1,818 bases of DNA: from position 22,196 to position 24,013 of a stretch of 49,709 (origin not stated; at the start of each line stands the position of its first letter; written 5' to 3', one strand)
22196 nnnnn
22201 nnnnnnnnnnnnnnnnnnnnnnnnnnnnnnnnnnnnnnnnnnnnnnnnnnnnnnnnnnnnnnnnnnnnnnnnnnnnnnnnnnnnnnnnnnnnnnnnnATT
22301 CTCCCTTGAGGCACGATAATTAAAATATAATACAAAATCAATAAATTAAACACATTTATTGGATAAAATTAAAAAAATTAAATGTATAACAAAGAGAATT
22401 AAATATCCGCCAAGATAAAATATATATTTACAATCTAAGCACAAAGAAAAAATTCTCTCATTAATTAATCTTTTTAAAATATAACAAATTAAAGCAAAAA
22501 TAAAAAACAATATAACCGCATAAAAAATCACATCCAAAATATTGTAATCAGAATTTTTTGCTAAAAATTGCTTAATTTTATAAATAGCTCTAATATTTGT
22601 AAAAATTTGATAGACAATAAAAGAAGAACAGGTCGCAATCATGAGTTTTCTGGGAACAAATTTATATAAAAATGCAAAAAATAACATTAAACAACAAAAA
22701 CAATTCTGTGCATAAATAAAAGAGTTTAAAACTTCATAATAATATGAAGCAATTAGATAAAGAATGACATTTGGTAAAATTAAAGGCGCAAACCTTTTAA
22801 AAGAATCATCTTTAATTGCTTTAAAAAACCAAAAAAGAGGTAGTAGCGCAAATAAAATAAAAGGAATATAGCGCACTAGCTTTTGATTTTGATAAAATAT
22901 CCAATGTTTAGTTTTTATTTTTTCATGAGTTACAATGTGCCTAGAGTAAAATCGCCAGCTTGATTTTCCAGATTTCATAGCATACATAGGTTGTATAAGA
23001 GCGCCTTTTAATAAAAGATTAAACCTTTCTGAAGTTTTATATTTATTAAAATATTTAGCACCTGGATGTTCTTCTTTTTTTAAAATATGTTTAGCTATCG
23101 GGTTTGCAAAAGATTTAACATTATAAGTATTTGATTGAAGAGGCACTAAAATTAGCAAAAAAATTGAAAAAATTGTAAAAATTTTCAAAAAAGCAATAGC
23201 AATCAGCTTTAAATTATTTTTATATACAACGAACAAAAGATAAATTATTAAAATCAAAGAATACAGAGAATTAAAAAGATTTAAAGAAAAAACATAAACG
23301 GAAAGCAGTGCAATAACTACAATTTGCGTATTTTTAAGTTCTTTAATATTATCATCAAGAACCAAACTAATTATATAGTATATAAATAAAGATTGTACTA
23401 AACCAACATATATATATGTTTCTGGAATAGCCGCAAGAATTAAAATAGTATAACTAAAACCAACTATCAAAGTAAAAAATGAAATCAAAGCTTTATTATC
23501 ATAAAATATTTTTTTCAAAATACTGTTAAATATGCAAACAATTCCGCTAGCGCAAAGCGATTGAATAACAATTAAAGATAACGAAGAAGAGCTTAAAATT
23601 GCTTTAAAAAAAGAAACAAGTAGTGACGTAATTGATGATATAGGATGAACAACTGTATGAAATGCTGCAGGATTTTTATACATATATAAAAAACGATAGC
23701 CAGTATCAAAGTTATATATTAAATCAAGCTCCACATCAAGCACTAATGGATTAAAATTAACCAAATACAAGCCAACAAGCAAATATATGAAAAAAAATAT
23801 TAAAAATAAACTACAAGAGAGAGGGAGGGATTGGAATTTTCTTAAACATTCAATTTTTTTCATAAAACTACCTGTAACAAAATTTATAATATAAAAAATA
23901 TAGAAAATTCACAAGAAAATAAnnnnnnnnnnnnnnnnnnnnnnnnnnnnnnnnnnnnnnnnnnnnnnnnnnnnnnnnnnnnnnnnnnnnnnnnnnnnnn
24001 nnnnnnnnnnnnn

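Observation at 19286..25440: Glycan locus combining a UbiA-family polyprenyl-phosphate transferase, tandem GT-C-like paralogs and a GlnE-like nucleotidyltransferase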

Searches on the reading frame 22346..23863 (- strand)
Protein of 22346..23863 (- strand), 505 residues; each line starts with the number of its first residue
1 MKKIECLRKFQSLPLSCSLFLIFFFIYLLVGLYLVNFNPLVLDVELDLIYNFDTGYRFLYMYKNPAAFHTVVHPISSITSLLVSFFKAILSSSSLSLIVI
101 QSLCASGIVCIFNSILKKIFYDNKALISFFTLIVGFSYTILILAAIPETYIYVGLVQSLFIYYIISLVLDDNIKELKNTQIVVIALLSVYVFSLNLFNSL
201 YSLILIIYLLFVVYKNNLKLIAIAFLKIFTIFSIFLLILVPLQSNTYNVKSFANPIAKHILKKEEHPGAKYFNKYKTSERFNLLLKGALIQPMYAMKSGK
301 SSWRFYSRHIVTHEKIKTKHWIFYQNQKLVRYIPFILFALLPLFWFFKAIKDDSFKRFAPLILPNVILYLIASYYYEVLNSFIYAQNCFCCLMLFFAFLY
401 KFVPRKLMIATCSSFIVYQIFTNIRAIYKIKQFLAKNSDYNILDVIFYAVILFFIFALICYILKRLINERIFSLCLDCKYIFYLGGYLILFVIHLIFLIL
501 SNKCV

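Call 3: search_protein_families(library=pfam, proteins=[window:22346-23863:-], max_evalue=0.01)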
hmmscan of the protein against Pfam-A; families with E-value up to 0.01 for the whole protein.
window:22346-23863:- (505 aa): 0 families

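Call 4: search_protein_families(library=ncbifam, proteins=[window:22346-23863:-], max_evalue=0.01)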
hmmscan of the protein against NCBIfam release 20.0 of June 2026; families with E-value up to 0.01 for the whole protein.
window:22346-23863:- (505 aa): 0 families

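Call 8: find_homologous_proteins(query=window:22346-23863:-)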
Query window:22346-23863:- (505 aa): 2 proteins with E <= 0.001 among 8000 candidates.
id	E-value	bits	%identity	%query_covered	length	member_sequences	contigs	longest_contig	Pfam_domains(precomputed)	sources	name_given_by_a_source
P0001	0.0e+0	1055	99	100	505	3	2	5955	-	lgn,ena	-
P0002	6.5e-145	502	50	100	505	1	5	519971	-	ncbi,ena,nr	ncbi:MAG: hypothetical protein IJ003_03705 [Candidatus Gastranaerophilales bacterium]|nr:hypothetica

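Call 24: search_protein_representatives(alignment_id=A1)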
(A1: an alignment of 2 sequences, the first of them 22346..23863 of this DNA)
Query: 2 sequences, 507 profile positions. Proteins with E-value up to 0.001 (for the whole library): 122; up to 1e-10: 71; up to 1e-30: 21. The best 122 are listed.
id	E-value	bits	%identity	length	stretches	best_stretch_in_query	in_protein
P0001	5.7e-283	955.9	-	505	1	1-507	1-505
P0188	2.0e-92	327.2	-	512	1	5-502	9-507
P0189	8.3e-84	298.8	-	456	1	11-408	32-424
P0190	3.1e-82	293.6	-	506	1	3-504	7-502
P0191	5.0e-50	187.4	-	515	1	16-504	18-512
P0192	1.6e-49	185.7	-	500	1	18-502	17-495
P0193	1.8e-49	185.5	-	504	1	18-504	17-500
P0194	1.1e-48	183.0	-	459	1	41-501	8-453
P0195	1.6e-47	179.1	-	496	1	17-498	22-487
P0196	2.1e-47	178.7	-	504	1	19-505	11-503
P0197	8.1e-45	170.2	-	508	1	12-501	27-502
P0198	7.2e-43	163.8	-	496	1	17-493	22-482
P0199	1.5e-41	159.4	-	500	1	20-476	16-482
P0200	6.4e-40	154.0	-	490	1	19-495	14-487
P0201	1.8e-38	149.2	-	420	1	16-436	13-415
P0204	6.1e-33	131.0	-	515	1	14-500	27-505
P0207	2.0e-31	126.0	-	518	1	2-500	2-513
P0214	1.6e-24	103.3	-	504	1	19-502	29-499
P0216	1.8e-21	93.2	-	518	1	19-503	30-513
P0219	5.6e-20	88.2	-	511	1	19-500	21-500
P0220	1.2e-19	87.1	-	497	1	19-503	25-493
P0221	1.3e-19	87.0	-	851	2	14-427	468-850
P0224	5.4e-19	85.0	-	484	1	19-490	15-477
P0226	2.8e-17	79.3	-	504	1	18-484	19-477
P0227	4.7e-17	78.6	-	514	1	25-499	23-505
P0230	2.1e-16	76.4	-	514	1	17-502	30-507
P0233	4.9e-16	75.2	-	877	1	13-296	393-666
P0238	1.9e-14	70.0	-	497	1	18-491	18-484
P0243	1.1e-12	64.2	-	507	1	23-502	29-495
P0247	2.4e-12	63.1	-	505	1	13-496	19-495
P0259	1.5e-10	57.1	-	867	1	1-295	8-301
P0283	8.5e-08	48.1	-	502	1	5-501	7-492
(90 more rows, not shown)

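Call 27: search_protein_families(library=pfam, alignment_id=A3, max_evalue=0.01)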
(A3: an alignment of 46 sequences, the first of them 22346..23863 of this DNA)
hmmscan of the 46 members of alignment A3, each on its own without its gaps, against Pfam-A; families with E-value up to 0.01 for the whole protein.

A. member 1, window:22346-23863:- (505 aa): 0 families

B. families by the number of members that match (of 46 scanned): 2 families
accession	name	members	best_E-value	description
PF19558.4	DUF6080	10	2.4e-13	Family of unknown function (DUF6080)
PF11028.14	TMEM260-like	2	0.00039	Protein O-mannosyl-transferase TMEM260-like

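Call 28: search_solved_structures(query=A3, max_evalue=10)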
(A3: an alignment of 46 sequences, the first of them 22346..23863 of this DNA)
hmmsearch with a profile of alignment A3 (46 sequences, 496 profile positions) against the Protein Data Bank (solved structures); distinct sequences matched with E-value up to 10: 3.
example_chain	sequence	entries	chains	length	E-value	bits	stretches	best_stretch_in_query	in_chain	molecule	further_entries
9llh_M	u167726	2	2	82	0.5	12.2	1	433-492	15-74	De novo designed agonist-positive allosteric GPCR exoframe modulator targeting TM5/6/7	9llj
1v5c_A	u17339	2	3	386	1.4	10.7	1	247-323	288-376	chitosanase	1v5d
7cju_A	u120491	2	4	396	1.5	10.6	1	247-324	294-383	Glucanase | chitosanase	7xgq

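Call 42: predict_structure(alignment_id=A3)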
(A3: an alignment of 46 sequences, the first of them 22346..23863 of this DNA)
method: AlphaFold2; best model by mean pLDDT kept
length: 505 residues; sequences in the alignment: 46
mean_pLDDT: 92.5   pTM: 0.93
mean pLDDT of the five models: 92.5, 92.2, 91.9, 90.8, 90.5
residues with pLDDT >= 90: 386; 70-90: 98; 50-70: 21; < 50: 0
segments of 3 or more residues with pLDDT < 50: none
pLDDT, mean of each block of 10 residues (from residue 1): 60 84 97 92 90 91 78 87 91 95 98 98 97 98 95 97 98 97 97 92 98 97 98 96 90 92 91 92 96 98 80 84 96 96 90 93 97 95 96 97 97 98 98 84 94 93 85 93 94 91 74
secondary structure, 60 per line:
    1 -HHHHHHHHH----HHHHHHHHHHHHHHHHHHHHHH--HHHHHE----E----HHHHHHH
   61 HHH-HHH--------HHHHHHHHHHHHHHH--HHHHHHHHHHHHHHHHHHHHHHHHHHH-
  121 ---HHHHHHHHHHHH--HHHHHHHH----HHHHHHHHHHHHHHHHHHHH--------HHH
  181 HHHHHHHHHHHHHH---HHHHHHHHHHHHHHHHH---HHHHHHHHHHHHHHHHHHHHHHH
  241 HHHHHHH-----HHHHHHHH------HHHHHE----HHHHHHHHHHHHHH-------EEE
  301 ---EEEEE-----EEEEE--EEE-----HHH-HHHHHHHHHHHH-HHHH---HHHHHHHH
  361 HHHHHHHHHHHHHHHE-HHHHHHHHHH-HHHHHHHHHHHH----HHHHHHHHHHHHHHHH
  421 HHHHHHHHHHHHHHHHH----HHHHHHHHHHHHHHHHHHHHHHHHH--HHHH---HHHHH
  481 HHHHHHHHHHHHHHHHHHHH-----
elements in order: H2-10 H15-36 H39-43 H54-63 H76-90 H93-119 H124-135 H138-145 H150-169 H178-194 H198-214 H218-247 H253-260 H267-271 H277-290 E298-300 E304-308 E314-318 E321-323 H333-344 H346-349 H353-375 H378-387 H389-400 H405-437 H442-466 H469-472 H476-500

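Call 60: list_cluster_members(proteins=[P0188, P0190, P0191, P0195, P0199, P0204, P0214, P0221, P0233, P0259])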
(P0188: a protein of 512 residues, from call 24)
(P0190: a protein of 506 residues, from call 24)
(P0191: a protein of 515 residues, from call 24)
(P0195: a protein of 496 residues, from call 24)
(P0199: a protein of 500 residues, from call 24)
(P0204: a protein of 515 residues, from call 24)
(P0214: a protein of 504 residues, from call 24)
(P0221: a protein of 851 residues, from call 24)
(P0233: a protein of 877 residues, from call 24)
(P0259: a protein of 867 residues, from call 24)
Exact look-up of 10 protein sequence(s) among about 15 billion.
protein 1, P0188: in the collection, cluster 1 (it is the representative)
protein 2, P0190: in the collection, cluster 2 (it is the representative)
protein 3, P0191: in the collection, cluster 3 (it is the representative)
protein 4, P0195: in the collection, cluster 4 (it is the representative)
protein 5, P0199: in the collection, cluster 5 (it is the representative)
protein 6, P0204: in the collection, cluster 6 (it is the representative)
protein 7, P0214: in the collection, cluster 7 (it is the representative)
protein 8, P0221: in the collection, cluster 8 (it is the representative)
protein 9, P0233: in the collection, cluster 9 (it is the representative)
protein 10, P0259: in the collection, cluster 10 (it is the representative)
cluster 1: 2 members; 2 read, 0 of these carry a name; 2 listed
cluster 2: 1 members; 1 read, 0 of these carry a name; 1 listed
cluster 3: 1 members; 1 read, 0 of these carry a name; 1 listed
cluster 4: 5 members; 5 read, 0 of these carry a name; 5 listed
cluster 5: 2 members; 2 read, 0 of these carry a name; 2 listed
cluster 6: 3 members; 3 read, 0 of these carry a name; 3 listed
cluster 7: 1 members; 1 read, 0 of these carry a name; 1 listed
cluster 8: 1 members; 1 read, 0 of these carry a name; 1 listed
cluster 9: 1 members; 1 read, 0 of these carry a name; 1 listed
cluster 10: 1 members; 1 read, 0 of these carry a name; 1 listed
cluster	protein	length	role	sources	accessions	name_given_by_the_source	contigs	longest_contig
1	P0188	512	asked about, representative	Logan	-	-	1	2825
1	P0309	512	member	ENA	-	-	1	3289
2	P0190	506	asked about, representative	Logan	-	-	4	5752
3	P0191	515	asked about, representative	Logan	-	-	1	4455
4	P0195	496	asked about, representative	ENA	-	-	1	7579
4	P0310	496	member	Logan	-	-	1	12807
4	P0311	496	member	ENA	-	-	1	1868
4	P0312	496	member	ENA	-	-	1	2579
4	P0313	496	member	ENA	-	-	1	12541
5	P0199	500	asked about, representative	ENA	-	-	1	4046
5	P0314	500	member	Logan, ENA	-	-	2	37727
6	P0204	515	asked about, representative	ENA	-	-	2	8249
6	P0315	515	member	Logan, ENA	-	-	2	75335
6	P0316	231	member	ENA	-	-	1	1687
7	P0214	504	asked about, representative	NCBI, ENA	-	-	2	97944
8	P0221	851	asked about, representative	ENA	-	-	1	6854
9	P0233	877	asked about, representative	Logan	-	-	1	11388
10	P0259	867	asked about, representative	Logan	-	-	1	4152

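Call 61: find_encoding_contigs(protein=P0214, flank=6000, max_places=1)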
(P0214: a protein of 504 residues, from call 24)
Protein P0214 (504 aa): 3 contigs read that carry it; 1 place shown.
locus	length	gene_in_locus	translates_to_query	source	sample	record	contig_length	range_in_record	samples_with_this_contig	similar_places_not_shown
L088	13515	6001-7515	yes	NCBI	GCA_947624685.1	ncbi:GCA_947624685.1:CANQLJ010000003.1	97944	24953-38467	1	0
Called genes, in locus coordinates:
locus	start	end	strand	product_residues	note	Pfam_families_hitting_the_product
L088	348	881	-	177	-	-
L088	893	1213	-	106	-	-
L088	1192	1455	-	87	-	-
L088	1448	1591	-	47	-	-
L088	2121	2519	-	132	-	PF13560:HTH_31, PF01381:HTH_3, PF13443:HTH_26 (weak)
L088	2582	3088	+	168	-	-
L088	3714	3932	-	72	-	-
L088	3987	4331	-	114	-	PF12844:HTH_19, PF13560:HTH_31, PF01381:HTH_3, PF13443:HTH_26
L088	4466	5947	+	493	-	-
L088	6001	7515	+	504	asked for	-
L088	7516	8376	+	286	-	PF01040:UbiA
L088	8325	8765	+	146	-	PF04138:GtrA_DPMS_TM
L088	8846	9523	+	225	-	-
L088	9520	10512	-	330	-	-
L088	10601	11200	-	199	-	PF01081:Aldolase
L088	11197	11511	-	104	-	-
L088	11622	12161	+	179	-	PF00702:Hydrolase (faint), PF08282:Hydrolase_3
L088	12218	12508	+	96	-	-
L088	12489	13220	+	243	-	-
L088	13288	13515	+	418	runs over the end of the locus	PF00512:HisKA, PF02518:HATPase_c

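Call 62: find_encoding_contigs(protein=P0315, flank=6000, max_places=1)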
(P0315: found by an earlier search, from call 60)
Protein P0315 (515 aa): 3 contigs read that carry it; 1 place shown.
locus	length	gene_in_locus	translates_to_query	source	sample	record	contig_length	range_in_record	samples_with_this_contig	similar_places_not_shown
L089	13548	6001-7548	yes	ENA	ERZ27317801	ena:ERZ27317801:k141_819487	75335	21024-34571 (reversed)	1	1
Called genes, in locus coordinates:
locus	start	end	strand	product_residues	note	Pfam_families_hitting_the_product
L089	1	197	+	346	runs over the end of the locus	PF00733:Asn_synthase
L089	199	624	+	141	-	PF01467:CTP_transf_like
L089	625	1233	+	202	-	PF08942:DUF1919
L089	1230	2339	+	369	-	PF05704:Caps_synth, PF04488:Gly_transf_sug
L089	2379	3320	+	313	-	PF05704:Caps_synth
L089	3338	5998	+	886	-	PF01501:Glyco_transf_8, PF02463:SMC_N, PF00664:ABC_membrane, PF00005:ABC_tran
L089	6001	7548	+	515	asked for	-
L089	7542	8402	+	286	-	PF01040:UbiA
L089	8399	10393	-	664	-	PF02661:Fic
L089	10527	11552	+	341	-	PF00535:Glycos_transf_2, PF10111:Glyco_tranf_2_2, PF13641:Glyco_tranf_2_3 (weak)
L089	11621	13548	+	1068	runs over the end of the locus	PF00910:RNA_helicase (faint), PF13401:AAA_22 (faint), PF03215:Rad17 (faint), PF20720:nSTAND3 (faint), PF17862:AAA_lid_3 (faint), PF13173:AAA_14 (faint), PF00004:AAA, PF00004:AAA, +6 more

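Call 63: find_encoding_contigs(protein=P0314, flank=6000, max_places=1)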
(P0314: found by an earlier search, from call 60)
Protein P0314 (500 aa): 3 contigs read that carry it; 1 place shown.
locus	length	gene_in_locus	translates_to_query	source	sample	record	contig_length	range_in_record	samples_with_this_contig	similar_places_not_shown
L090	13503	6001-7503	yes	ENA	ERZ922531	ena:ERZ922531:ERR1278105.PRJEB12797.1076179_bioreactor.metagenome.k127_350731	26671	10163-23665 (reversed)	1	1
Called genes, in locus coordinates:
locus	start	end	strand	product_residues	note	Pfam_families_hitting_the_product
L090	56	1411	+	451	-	PF13281:MAP3K_TRAF_bd, PF20308:TPR-S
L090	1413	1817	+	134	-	PF08937:ThsB_TIR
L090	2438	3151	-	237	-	-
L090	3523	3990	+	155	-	-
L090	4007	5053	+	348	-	-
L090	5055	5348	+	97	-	-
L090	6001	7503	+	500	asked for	-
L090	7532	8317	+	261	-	PF01040:UbiA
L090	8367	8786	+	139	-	PF13279:4HBT_2, PF03061:4HBT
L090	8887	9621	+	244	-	PF01479:S4, PF00849:PseudoU_synth_2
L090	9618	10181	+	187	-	PF01121:CoaE, PF13238:AAA_18 (weak)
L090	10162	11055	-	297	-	PF05257:CHAP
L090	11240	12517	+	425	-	PF00275:EPSP_synthase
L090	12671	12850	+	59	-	-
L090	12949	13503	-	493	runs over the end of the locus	PF02872:5_nucleotid_C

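Call 64: find_encoding_contigs(protein=P0233, flank=6000, max_places=1)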
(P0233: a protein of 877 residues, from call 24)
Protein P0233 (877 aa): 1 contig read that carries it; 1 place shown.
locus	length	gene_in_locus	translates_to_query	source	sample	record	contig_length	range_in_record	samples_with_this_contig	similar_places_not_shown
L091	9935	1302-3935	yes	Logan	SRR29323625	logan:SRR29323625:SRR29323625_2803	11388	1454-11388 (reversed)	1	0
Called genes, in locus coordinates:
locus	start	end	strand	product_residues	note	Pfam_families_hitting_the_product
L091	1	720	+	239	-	?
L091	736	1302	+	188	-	PF12710:HAD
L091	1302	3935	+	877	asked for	PF01757:Acyl_transf_3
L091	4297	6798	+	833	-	PF04932:Wzy_C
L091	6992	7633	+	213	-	PF17836:PglD_N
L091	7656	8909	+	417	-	PF13439:Glyco_transf_4, PF13579:Glyco_trans_4_4, PF00534:Glycos_transf_1, PF13692:Glyco_trans_1_4, PF13524:Glyco_trans_1_2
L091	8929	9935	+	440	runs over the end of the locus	PF03721:UDPG_MGDP_dh_N, PF00984:UDPG_MGDP_dh, PF03720:UDPG_MGDP_dh_C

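Call 78: find_encoding_contigs(protein=P0247, flank=5000, max_places=1)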
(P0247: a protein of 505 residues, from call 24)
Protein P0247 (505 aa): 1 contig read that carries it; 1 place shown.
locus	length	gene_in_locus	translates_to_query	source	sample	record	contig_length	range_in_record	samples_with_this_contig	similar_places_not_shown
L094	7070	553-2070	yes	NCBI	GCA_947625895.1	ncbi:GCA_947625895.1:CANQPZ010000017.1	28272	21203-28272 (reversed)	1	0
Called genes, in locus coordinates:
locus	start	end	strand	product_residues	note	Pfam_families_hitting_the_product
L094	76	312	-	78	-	PF03747:ADP_ribosyl_GH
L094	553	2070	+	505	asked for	-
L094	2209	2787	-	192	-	PF11391:DUF2798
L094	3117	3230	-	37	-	-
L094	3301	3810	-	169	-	PF00583:Acetyltransf_1, PF13673:Acetyltransf_10, PF13508:Acetyltransf_7, PF08445:FR47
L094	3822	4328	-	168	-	PF00293:NUDIX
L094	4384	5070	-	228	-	-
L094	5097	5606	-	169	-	PF13238:AAA_18 (weak), PF13671:AAA_33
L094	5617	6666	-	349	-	PF04237:YjbR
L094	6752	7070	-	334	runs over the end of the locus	-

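Call 79: find_encoding_contigs(protein=P0283, flank=5000, max_places=1)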
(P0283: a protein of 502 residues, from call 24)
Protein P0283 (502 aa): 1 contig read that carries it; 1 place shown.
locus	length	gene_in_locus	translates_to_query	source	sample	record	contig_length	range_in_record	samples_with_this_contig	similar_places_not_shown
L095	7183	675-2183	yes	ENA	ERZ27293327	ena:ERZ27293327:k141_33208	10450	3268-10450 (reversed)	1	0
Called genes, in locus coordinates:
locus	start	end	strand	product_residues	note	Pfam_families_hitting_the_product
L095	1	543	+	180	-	?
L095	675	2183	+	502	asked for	-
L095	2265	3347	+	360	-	PF01757:Acyl_transf_3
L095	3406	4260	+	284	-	PF01040:UbiA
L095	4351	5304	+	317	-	PF00535:Glycos_transf_2, PF10111:Glyco_tranf_2_2, PF13641:Glyco_tranf_2_3 (weak)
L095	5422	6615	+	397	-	PF14897:EpsG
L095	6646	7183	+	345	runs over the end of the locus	PF04230:PS_pyruv_trans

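Call 91: search_protein_families(library=pfam, proteins=[P0207, P0216, P0219, P0220, P0224, P0226, P0227, P0230, P0238, P0243], max_evalue=0.01)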
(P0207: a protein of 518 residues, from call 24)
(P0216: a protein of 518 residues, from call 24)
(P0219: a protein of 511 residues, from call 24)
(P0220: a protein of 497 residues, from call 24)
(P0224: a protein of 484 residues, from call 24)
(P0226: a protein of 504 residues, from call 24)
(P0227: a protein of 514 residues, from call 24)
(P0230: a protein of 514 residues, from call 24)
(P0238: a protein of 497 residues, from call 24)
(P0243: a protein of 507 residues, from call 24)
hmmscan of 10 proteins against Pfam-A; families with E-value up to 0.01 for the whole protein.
P0207 (518 aa): 0 families

P0216 (518 aa): 1 family
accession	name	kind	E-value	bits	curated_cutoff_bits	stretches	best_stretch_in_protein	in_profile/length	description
PF19558.4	DUF6080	-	1.1e-06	28.1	27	1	77-255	71-249/447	Family of unknown function (DUF6080)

P0219 (511 aa): 0 families

P0220 (497 aa): 0 families

P0224 (484 aa): 0 families

P0226 (504 aa): 0 families

P0227 (514 aa): 1 family
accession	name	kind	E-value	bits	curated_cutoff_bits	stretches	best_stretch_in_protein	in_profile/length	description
PF19558.4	DUF6080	-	6.4e-07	28.8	27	1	42-228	45-232/447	Family of unknown function (DUF6080)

P0230 (514 aa): 0 families

P0238 (497 aa): 1 family
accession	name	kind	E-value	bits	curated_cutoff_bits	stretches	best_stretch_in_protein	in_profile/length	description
PF19558.4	DUF6080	-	2.3e-08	33.5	27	1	18-231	23-238/447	Family of unknown function (DUF6080)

P0243 (507 aa): 1 family
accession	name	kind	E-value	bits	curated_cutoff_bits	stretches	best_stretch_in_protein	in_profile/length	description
PF19558.4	DUF6080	-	2.4e-13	50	27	2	332-428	347-444/447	Family of unknown function (DUF6080)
